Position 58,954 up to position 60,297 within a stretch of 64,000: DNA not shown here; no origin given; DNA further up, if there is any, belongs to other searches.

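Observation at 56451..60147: Restriction-modification-like pair: double-module amino-methyltransferase plus zinc-ribbon HNH endonuclease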

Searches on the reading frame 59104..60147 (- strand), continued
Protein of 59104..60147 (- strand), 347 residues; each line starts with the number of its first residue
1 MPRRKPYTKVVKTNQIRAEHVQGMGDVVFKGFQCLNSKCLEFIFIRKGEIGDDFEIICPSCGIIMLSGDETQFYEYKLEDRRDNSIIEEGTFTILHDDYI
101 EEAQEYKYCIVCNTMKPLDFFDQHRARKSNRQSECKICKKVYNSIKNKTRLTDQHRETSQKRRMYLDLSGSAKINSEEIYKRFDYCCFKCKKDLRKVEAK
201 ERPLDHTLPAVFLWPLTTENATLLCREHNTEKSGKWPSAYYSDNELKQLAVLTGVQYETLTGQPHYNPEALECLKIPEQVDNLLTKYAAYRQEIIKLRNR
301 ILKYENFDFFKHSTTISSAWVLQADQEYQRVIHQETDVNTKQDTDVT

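Call 29: search_protein_families(library=pfam, proteins=[L051:3738-5813:-, L051:2220-3593:-, L051:756-2201:-, L051:7475-7810:-, L051:8056-8523:-, L066:6558-7367:+, L066:4719-5963:+, L066:8399-9223:+], max_evalue=0.001)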
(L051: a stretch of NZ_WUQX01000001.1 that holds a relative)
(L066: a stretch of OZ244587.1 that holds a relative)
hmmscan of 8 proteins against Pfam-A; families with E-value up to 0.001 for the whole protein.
L051:3738-5813:- (691 aa): 8 families
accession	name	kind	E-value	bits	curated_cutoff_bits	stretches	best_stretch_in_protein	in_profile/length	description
PF03764.24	EFG_IV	-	5.8e-41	139.5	24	1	473-592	1-120/121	Elongation factor G, domain IV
PF00009.33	GTP_EFTU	-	1e-39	136.5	26.5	1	8-277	2-188/188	Elongation factor Tu GTP binding domain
PF00679.30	EFG_C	-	3.9e-30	104.2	27.9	1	595-681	1-87/89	Elongation factor G C-terminus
PF14492.12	EFG_III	-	9.9e-21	74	27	1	400-471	3-74/75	Elongation Factor G, domain III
PF22042.2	EF-G_D2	-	4.4e-19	68.8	27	1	305-386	3-83/84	Elongation factor G domain 2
PF03144.31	GTP_EFTU_D2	-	3.1e-10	40.8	30.3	1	318-384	1-72/73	Elongation factor Tu domain 2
PF01926.29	MMR_HSR1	-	0.00014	22.4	21.9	1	12-132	2-110/113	50S ribosome-binding GTPase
PF01695.23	IstB_IS21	-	0.00057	19.9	24.1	0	7-88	90-168/238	IstB-like ATP binding protein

L051:2220-3593:- (457 aa): 13 families
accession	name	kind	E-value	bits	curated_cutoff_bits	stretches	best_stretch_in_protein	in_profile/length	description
PF02254.24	TrkA_N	-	5.2e-48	162.6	23.8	2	236-351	1-115/116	TrkA-N domain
PF02080.26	TrkA_C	-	3.2e-23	81.8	27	2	157-227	1-71/71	TrkA-C domain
PF13241.12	NAD_binding_7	-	6.6e-13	49.6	22.1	2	2-92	4-83/104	Putative NAD(P)-binding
PF03807.23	F420_oxidored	-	7.1e-11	43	21.6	1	7-84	1-73/94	NADP oxidoreductase coenzyme F420-dependent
PF01488.26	Shikimate_DH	-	9e-08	32.7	24.3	0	231-309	10-85/138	Shikimate / quinate 5-dehydrogenase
PF03435.24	Sacchrp_dh_NADP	-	6.1e-07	30.3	25.1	0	236-309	1-78/129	Saccharopine dehydrogenase NADP binding domain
PF02737.24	3HCDH_N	-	2.2e-05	24.9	22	0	7-48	1-42/180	3-hydroxyacyl-CoA dehydrogenase, NAD binding domain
PF13478.12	XdhC_C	-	0.0001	23.2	29.7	0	8-107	1-105/125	XdhC Rossmann domain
PF03446.21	NAD_binding_2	-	0.00013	22.5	21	0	7-53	1-43/161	NAD binding domain of 6-phosphogluconate dehydrogenase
PF02558.23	ApbA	-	0.00013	22.1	22.2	0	8-86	1-83/150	Ketopantoate reductase PanE/ApbA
PF07992.20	Pyr_redox_2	-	0.00022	21.2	26.1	0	228-276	142-189/291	Pyridine nucleotide-disulphide oxidoreductase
PF05368.20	NmrA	-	0.00038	20.6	27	0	236-314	5-86/298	NmrA-like family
PF01262.27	AlaDh_PNT_C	-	0.00041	20.3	23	0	215-304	5-97/214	Alanine dehydrogenase/PNT, C-terminal domain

L051:756-2201:- (481 aa): 1 family
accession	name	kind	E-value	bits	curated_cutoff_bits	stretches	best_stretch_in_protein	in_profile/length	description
PF02386.22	TrkH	-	5.7e-56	190.4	27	1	60-473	27-491/502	Cation transport protein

L051:7475-7810:- (111 aa): 1 family
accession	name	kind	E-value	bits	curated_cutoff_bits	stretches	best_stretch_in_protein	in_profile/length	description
PF05066.19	HARE-HTH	-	1e-10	42.3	25.9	1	5-70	2-62/71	HB1, ASXL, restriction endonuclease HTH domain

L051:8056-8523:- (155 aa): 3 families
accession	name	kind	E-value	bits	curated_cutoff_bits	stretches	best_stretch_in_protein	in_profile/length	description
PF13673.13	Acetyltransf_10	-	7.9e-16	58.6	23.6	1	31-152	4-126/128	Acetyltransferase (GNAT) domain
PF13508.13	Acetyltransf_7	-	3.2e-11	43.9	27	1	57-130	3-83/84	Acetyltransferase (GNAT) domain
PF00583.31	Acetyltransf_1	-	7.7e-11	42.7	20.7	1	44-129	20-116/116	Acetyltransferase (GNAT) family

L066:6558-7367:+ (269 aa): 1 family
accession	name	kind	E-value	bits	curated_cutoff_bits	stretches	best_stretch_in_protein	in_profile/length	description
PF02615.19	Ldh_2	-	3.5e-63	214.2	38.8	1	35-257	111-332/333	Malate/L-lactate dehydrogenase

L066:4719-5963:+ (414 aa): 0 families

L066:8399-9223:+ (274 aa): 1 family
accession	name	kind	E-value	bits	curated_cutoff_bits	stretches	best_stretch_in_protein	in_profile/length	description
PF05721.19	PhyH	-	9e-16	59.2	22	1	17-228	1-212/213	Phytanoyl-CoA dioxygenase (PhyH)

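Call 30: search_dna_similar(query=window:59104-60147:-, collection=plasmids, mode=protein, max_rows=20)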
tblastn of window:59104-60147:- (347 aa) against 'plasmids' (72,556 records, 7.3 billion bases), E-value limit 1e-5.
Records with a match: 1; places in all: 1; records where one place covers at least 80% of the query: 0.
Best place of each record, by identity: <60% 1.
By first word of the organism name: Psychrobacter 1.
By predicted mobility (MOB-suite, as given by PLSDB): non-mobilizable 1.
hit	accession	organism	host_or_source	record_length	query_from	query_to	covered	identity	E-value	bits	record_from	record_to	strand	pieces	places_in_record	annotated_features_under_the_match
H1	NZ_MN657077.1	Psychrobacter sp.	-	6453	132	272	41%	31.8%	1e-10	71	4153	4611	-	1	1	hypothetical protein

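Call 31: search_dna_similar(query=window:59104-60147:-, collection=phages, mode=protein, max_rows=20)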
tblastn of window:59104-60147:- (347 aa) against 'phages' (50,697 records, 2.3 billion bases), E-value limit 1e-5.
No match.

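Call 32: get_annotated_region(hit=H1, flank=4000)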
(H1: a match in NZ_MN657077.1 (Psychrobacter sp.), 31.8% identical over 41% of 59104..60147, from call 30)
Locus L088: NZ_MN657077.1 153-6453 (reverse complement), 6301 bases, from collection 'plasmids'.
description: Psychrobacter sp. strain ANT_P39B plasmid pA39BP3, complete sequence
organism: Psychrobacter sp. (NCBI taxid 56811)
taxonomy: Bacteria; Pseudomonadota; Gammaproteobacteria; Moraxellales; Moraxellaceae; Psychrobacter; Psychrobacter sp.
host: -; source: -; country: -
typing (MOB-suite, as given by PLSDB): non-mobilizable
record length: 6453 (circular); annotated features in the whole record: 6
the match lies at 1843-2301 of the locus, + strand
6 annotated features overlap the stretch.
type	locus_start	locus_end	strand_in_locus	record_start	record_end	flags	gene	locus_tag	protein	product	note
CDS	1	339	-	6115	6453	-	-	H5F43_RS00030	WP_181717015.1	hypothetical protein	-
CDS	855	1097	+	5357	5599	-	-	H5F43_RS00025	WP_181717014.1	helix-turn-helix transcriptional regulator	-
CDS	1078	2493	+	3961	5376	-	-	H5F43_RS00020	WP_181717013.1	hypothetical protein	-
CDS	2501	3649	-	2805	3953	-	-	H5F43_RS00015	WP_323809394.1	DNA methyltransferase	GO:0006306 - DNA methylation [Evidence IEA]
CDS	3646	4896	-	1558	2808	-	-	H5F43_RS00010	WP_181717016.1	hypothetical protein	-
CDS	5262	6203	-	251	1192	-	repM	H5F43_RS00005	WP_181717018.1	replication initiation protein RepM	GO:0006270 - DNA replication initiation [Evidence IEA]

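Call 33: find_encoding_contigs(protein=P0152, flank=6000, max_places=8)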
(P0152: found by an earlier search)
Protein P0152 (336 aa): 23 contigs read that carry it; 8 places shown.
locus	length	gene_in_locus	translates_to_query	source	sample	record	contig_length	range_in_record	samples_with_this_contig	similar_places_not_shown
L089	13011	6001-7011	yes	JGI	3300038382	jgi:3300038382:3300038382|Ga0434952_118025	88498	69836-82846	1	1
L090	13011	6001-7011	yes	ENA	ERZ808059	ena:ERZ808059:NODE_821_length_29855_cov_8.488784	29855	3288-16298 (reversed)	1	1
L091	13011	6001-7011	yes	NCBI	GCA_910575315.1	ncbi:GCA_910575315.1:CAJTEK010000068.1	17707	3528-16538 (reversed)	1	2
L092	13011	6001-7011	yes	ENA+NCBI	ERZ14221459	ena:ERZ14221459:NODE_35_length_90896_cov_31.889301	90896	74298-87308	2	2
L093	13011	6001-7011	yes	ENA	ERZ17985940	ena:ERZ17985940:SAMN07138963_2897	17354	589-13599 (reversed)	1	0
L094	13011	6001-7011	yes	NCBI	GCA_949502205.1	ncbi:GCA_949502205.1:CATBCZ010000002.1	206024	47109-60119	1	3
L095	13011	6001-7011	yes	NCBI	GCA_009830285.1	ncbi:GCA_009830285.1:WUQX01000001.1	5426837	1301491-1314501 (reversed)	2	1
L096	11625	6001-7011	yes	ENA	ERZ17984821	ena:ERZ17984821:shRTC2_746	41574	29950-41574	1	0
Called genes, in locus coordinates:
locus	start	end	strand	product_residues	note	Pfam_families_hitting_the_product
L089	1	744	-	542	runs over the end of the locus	-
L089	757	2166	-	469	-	PF02386:TrkH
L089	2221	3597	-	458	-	PF01488:Shikimate_DH (faint), PF02254:TrkA_N, PF02737:3HCDH_N (faint), PF03435:Sacchrp_dh_NADP (faint), PF03807:F420_oxidored (faint), PF02080:TrkA_C, PF02254:TrkA_N, PF02080:TrkA_C, +1 more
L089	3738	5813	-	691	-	PF00009:GTP_EFTU, PF22042:EF-G_D2, PF03144:GTP_EFTU_D2, PF14492:EFG_III, PF03764:EFG_IV, PF00679:EFG_C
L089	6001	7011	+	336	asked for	-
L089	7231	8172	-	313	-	PF05066:HARE-HTH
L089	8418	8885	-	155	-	PF00583:Acetyltransf_1, PF13673:Acetyltransf_10, PF13508:Acetyltransf_7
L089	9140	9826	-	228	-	PF01638:HxlR, PF17032:Zn_ribbon_15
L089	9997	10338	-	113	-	PF01638:HxlR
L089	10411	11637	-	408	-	PF14659:Phage_int_SAM_3, PF00589:Phage_integrase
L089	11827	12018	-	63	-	-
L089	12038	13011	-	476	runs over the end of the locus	-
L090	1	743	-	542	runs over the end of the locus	-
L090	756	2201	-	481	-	PF02386:TrkH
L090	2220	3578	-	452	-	PF01488:Shikimate_DH (faint), PF02254:TrkA_N, PF02737:3HCDH_N (faint), PF03435:Sacchrp_dh_NADP (faint), PF03807:F420_oxidored (faint), PF02080:TrkA_C, PF02254:TrkA_N, PF02080:TrkA_C, +1 more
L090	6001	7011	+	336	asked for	-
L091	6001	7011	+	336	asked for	-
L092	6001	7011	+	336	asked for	-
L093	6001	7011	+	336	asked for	-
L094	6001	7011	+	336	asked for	-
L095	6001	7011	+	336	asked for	-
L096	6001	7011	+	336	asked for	-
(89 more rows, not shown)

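Call 46: search_protein_representatives(alignment_id=A1)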
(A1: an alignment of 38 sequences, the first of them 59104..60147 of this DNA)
Query: 38 sequences, 347 profile positions. Proteins with E-value up to 0.001 (for the whole library): 856; up to 1e-10: 227; up to 1e-30: 60. The best 150 are listed.
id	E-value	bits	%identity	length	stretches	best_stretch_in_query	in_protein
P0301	3.1e-125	434.3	-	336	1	1-329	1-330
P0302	1.0e-118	412.9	-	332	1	1-317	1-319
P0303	1.2e-117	409.4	-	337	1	1-326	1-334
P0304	8.4e-117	406.6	-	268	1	1-256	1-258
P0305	1.7e-112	392.4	-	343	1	1-326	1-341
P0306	1.6e-110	385.9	-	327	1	1-327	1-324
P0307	1.3e-106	373.0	-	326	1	1-326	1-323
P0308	2.1e-104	365.8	-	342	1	1-325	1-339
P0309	1.1e-103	363.5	-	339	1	1-330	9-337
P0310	6.7e-98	344.4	-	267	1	76-328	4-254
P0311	2.2e-97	342.8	-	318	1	1-317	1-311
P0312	8.3e-91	321.1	-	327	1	1-314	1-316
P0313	1.2e-90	320.6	-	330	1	1-316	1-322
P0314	2.9e-84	299.6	-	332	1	1-321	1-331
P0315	8.1e-84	298.1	-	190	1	145-328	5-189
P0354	1.2e-32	129.9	-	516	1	106-269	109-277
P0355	2.1e-32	129.0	-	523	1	105-302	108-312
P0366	2.1e-28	115.9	-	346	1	132-314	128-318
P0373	1.5e-25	106.5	-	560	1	128-276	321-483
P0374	2.5e-25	105.8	-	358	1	127-305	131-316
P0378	1.2e-24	103.6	-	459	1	103-278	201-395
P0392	4.7e-23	98.3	-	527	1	130-277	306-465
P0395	1.0e-22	97.2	-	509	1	130-277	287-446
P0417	2.9e-20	89.2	-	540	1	128-273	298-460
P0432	3.6e-19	85.5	-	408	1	35-264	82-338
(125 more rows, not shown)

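Call 48: search_protein_families(library=pfam, proteins=[P0354, P0355, P0373, P0378, P0392, P0395, P0417, P0366, P0374, P0432], max_evalue=0.01)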
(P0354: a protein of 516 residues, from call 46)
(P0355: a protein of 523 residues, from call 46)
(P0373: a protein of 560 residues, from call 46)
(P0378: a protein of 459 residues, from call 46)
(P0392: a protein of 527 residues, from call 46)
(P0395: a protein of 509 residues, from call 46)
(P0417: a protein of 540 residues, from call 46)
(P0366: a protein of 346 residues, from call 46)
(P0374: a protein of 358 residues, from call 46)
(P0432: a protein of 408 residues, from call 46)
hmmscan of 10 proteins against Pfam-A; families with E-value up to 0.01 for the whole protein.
P0354 (516 aa): 0 families

P0355 (523 aa): 1 family
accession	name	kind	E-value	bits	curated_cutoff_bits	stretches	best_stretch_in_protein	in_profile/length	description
PF07282.18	Cas12f1-like_TNB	-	0.0051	17.4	26.3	0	110-158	29-56/60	Cas12f1-like, TNB domain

P0373 (560 aa): 0 families

P0378 (459 aa): 0 families

P0392 (527 aa): 0 families

P0395 (509 aa): 0 families

P0417 (540 aa): 0 families

P0366 (346 aa): 2 families
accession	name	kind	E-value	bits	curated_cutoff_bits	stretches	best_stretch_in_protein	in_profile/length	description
PF01844.29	HNH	-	0.00041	20.9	21.4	1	190-237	1-44/47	HNH endonuclease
PF02945.21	Endonuclease_7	-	0.0086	16.4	23.6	0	176-241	12-66/82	Recombination endonuclease VII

P0374 (358 aa): 3 families
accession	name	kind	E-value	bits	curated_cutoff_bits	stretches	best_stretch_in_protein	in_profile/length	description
PF01844.29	HNH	-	2.6e-05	24.7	21.4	1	206-245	9-46/47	HNH endonuclease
PF13395.12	HNH_4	-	0.00054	20.3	22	1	208-248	14-53/54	HNH endonuclease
PF14279.12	HNH_5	-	0.0048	17.2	27.5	1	209-245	9-45/56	HNH endonuclease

P0432 (408 aa): 0 families

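Call 62: find_homologous_proteins(query=L037:5665-8019:+, max_evalue=1e-30)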
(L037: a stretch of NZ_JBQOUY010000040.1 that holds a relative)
Query L037:5665-8019:+ (785 aa): 2616 proteins with E <= 1e-30 among 8000 candidates; the best 120 are listed.
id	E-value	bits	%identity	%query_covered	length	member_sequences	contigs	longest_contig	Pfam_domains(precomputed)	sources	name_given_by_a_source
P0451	0.0e+0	1474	79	100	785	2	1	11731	PF01170.25,PF01555.25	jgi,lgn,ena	jgi:DNA modification methylase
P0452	0.0e+0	1474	79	100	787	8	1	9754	PF02086.22,PF01170.25,PF01555.25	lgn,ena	-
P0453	0.0e+0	1463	78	100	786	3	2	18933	PF01170.25,PF01555.25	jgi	jgi:tRNA G10 N-methylase Trm11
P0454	0.0e+0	1299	69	100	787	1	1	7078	PF01170.25,PF01555.25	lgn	-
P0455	0.0e+0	1298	68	100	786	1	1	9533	PF01170.25,PF01555.25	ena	-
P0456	0.0e+0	1294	69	100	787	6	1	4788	PF01170.25,PF01555.25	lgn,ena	-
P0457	0.0e+0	1293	70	100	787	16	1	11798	PF01170.25,PF01555.25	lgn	-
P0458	0.0e+0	1291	69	100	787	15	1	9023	PF01170.25,PF01555.25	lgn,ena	-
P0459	0.0e+0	1285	69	100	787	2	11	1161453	PF01170.25,PF01555.25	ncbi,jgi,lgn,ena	ncbi:MAG: DNA methyltransferase [Christensenellales bacterium]|jgi:DNA modification methylase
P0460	0.0e+0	1285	70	100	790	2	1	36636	PF01170.25,PF01555.25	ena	-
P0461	0.0e+0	1283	69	100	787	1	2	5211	PF01170.25,PF01555.25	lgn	-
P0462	0.0e+0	1280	69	100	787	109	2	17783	PF01170.25,PF01555.25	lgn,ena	-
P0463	0.0e+0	1279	68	100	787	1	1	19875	PF01170.25,PF01555.25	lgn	-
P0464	0.0e+0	1277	68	100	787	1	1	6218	PF01170.25,PF01555.25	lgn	-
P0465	0.0e+0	1264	67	100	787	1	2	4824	PF01170.25,PF01555.25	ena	-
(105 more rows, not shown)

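Call 63: search_solved_structures(query=A1, max_evalue=10, show_alignments=3)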
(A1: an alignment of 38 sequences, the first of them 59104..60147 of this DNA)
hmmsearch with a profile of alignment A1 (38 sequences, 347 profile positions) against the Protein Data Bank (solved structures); distinct sequences matched with E-value up to 10: 17.
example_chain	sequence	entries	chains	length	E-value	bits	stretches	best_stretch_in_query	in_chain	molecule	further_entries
9wn6_B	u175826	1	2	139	0.0012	21.3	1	153-245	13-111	CRISPR-associated endonuclease Cas9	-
6jhw_B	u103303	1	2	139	0.0012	21.3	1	153-245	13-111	CRISPR-associated endonuclease Cas9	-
5vgb_A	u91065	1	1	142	0.0012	21.3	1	153-245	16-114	CRISPR-associated endonuclease Cas9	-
9j1y_A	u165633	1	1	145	0.0014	21.1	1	153-245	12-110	CRISPR-associated endonuclease Cas9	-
9j1z_B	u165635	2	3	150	0.0014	21.1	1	153-245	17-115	CRISPR-associated endonuclease Cas9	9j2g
8ja0_A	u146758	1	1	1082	0.0032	19.9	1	153-245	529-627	CRISPR-associated endonuclease Cas9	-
6kc8_A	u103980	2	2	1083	0.0032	19.9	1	153-245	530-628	CRISPR-associated endonuclease Cas9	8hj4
8if0_X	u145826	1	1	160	0.0032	19.9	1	152-245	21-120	CRISPR-associated endonuclease Cas9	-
6j9n_A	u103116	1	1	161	0.0032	19.9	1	152-245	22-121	CRISPR-associated endonuclease Cas9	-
6jdq_A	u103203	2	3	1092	0.0033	19.9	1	153-245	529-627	CRISPR-associated endonuclease Cas9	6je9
6je3_A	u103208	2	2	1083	0.015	17.6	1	153-245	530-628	CRISPR-associated endonuclease Cas9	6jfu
6jdv_A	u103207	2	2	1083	0.077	15.3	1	153-245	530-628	CRISPR-associated endonuclease Cas9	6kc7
6je4_A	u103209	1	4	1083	0.077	15.3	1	153-245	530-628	CRISPR-associated endonuclease Cas9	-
2elu_A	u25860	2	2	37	0.11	14.8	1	126-155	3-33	Zinc finger protein 406 | Zinc finger protein ZFAT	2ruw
2elw_A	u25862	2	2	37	0.12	14.7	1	126-155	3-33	Zinc finger protein 406 | Zinc finger protein ZFAT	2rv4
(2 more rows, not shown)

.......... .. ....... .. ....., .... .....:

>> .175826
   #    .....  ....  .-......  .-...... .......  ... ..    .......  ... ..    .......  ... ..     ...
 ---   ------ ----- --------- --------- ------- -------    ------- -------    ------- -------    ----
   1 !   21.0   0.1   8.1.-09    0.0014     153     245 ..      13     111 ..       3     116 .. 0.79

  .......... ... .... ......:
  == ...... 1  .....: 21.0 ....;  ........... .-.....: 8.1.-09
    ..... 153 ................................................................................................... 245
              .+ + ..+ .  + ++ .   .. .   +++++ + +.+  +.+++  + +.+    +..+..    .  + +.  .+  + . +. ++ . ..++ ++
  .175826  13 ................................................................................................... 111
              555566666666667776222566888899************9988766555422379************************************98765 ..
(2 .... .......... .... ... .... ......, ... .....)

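Call 64: search_protein_families(library=phrogs, proteins=[window:59104-60147:-], max_evalue=0.01)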
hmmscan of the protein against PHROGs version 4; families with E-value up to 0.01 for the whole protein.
window:59104-60147:- (347 aa): 7 families
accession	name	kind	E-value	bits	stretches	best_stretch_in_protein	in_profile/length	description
phrog_1035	-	DNA, RNA and nucleotide metabolism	1.7e-12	48.8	1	98-243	55-221/271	endonuclease VII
phrog_2633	-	DNA, RNA and nucleotide metabolism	2.4e-07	32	1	101-229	8-116/142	endonuclease VII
phrog_2340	-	DNA, RNA and nucleotide metabolism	0.00011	23.4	1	104-163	6-66/171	endonuclease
phrog_2914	-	DNA, RNA and nucleotide metabolism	0.00042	21.1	1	101-230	12-133/190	endonuclease VII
phrog_589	-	DNA, RNA and nucleotide metabolism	0.00063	20.5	1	130-245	39-151/179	HNH endonuclease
phrog_6611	-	unknown function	0.0019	19.3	1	102-143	137-178/180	-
phrog_12813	-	unknown function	0.0096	16.8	0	106-148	153-195/199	-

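Call 74: find_encoding_contigs(protein=P0392, flank=5000, max_places=3)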
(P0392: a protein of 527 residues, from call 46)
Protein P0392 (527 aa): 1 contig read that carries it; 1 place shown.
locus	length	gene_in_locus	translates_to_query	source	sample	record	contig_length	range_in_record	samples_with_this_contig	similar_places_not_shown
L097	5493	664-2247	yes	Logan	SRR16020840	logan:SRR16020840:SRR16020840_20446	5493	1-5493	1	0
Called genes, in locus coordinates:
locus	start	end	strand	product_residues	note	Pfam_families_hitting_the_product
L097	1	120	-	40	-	?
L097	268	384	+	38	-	-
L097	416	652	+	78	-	PF12844:HTH_19 (weak), PF01381:HTH_3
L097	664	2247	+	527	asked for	-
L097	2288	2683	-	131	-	PF04266:ASCH (weak)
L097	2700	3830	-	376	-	PF01555:N6_N4_Mtase (weak), PF01170:UPF0020 (weak)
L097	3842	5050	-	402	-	PF07669:Eco57I (weak)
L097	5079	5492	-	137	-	?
